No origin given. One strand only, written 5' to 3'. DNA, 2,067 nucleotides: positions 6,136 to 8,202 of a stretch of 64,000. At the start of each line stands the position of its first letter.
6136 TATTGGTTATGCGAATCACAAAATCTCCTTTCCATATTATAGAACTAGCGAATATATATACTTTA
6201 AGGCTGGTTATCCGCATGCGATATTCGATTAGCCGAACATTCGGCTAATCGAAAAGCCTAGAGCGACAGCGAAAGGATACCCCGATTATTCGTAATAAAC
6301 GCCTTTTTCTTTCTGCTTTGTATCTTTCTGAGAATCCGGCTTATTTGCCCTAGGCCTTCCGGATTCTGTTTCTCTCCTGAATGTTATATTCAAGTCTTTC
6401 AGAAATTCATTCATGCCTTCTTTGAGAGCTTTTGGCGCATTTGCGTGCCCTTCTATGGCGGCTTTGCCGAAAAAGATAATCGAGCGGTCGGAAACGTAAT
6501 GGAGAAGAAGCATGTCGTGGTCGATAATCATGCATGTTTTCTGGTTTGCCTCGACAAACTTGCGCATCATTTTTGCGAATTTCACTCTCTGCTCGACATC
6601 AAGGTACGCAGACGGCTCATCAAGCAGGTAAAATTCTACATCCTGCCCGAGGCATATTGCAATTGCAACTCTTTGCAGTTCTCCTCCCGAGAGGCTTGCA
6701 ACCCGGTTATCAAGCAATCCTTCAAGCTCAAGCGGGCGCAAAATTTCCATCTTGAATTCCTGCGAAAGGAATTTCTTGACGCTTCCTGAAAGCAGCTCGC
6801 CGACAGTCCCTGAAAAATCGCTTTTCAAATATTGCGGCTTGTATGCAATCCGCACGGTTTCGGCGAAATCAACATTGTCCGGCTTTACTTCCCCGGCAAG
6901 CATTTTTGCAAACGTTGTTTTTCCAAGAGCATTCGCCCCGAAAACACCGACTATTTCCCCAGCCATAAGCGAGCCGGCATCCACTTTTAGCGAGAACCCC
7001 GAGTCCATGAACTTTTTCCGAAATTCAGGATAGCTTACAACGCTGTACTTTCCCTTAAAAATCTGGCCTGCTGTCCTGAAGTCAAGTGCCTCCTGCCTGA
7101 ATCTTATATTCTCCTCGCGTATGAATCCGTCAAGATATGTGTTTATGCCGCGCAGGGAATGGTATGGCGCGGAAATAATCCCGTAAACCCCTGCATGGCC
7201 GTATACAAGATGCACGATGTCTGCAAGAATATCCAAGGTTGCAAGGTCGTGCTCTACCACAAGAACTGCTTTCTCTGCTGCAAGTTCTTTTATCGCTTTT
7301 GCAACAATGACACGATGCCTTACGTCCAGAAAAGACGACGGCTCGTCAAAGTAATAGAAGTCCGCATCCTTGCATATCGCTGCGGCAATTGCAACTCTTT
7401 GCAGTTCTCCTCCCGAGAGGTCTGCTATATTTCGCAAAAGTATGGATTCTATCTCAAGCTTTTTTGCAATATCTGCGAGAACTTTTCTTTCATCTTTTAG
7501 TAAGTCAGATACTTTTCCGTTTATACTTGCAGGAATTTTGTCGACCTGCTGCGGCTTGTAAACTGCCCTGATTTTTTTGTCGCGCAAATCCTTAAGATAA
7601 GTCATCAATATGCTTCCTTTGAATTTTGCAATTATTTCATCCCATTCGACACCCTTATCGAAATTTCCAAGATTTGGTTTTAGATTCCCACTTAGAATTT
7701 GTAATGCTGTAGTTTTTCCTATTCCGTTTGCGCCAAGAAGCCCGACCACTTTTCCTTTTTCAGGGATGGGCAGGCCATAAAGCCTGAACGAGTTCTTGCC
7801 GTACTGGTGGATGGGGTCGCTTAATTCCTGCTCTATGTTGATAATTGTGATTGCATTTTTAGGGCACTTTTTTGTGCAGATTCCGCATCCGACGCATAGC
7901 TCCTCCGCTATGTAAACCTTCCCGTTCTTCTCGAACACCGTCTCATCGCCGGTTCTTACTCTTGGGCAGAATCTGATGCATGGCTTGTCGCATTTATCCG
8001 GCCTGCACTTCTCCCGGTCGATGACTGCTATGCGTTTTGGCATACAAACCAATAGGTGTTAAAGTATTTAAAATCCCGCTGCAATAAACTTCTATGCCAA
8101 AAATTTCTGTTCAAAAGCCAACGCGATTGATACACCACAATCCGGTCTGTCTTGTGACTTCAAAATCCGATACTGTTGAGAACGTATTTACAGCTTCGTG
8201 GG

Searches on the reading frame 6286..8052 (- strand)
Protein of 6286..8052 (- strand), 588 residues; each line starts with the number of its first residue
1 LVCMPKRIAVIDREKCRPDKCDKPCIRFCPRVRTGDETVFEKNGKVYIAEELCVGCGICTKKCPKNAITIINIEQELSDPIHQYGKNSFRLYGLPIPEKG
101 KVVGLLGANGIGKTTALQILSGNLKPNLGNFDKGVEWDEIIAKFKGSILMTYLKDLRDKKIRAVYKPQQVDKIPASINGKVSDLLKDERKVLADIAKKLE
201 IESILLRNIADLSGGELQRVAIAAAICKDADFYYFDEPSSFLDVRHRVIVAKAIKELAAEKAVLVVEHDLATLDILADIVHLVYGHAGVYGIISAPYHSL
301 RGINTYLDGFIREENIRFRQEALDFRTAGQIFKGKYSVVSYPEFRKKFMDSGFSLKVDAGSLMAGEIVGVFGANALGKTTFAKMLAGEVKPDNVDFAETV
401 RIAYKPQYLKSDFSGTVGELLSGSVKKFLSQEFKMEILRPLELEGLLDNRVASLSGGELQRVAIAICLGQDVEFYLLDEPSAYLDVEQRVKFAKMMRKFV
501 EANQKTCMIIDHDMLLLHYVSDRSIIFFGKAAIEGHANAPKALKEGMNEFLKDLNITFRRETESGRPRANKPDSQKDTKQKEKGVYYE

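Call 9: search_protein_families(library=pfam, proteins=[window:6286-8052:-], max_evalue=0.01)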
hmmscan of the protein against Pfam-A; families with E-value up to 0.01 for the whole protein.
window:6286-8052:- (588 aa): 18 families
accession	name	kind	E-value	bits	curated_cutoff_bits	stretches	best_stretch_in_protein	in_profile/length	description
PF00005.33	ABC_tran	-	5.5e-36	124.6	25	2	98-239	9-136/137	ABC transporter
PF02463.25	SMC_N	-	2.2e-14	53.8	40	2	100-280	24-209/220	RecF/RecN/SMC N terminal domain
PF04068.21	Fer4_RLI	-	1.8e-09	37.6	23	1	7-37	2-35/35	Possible Fer4-like domain in RNase L inhibitor, RLI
PF13304.12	AAA_21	-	3.4e-09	37.6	27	0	103-143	2-48/304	AAA domain, putative AbiEii toxin, Type IV TA system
PF00037.32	Fer4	-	1.2e-06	28.5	21.1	1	46-69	1-24/24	4Fe-4S binding domain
PF25160.1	LdpA_Fe-S-bd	-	3.3e-06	27.2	27.6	1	18-71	2-46/49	LdpA Fe-S cluster-binding domain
PF12837.12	Fer4_6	-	1.5e-05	25.1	25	1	46-68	2-24/24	4Fe-4S binding domain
PF14697.11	Fer4_21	-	2.7e-05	24.7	35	1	9-69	1-58/59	4Fe-4S dicluster domain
PF13237.11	Fer4_10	-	0.00013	22.2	25.5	1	45-70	1-22/53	4Fe-4S dicluster domain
PF12838.12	Fer4_7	-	0.00016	22.5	27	1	20-67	4-52/52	4Fe-4S dicluster domain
PF12797.12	Fer4_2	-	0.00061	20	24.5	1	45-64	2-21/22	4Fe-4S binding domain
PF00931.28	NB-ARC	-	0.00072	19.3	23.5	0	101-198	19-112/248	NB-ARC domain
PF20720.3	nSTAND3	-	0.00098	19.3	27.2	0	98-121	15-38/155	Novel STAND NTPase 3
PF13187.11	Fer4_9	-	0.0013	19.1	27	1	53-79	2-28/52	4Fe-4S dicluster domain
PF13173.12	AAA_14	-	0.0015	19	27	0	100-125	2-27/129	AAA domain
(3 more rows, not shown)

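Call 55: list_cluster_members(proteins=[P0005, P0001, window:6286-8043:-])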
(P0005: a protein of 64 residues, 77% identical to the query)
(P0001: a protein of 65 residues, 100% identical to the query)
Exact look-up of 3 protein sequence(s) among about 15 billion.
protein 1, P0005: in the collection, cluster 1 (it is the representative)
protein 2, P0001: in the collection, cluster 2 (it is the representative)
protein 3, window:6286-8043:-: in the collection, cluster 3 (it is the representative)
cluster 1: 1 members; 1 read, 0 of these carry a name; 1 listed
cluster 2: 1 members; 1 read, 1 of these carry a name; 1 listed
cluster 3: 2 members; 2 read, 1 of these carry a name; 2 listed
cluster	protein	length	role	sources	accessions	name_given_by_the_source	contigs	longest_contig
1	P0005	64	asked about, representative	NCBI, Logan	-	-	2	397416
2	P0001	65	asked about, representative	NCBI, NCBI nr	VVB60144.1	Uncharacterised protein [uncultured archaeon]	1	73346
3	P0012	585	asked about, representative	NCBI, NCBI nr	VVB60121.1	Trehalose/maltose import ATP-binding protein MalK [uncultured archaeon]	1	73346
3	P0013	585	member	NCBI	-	-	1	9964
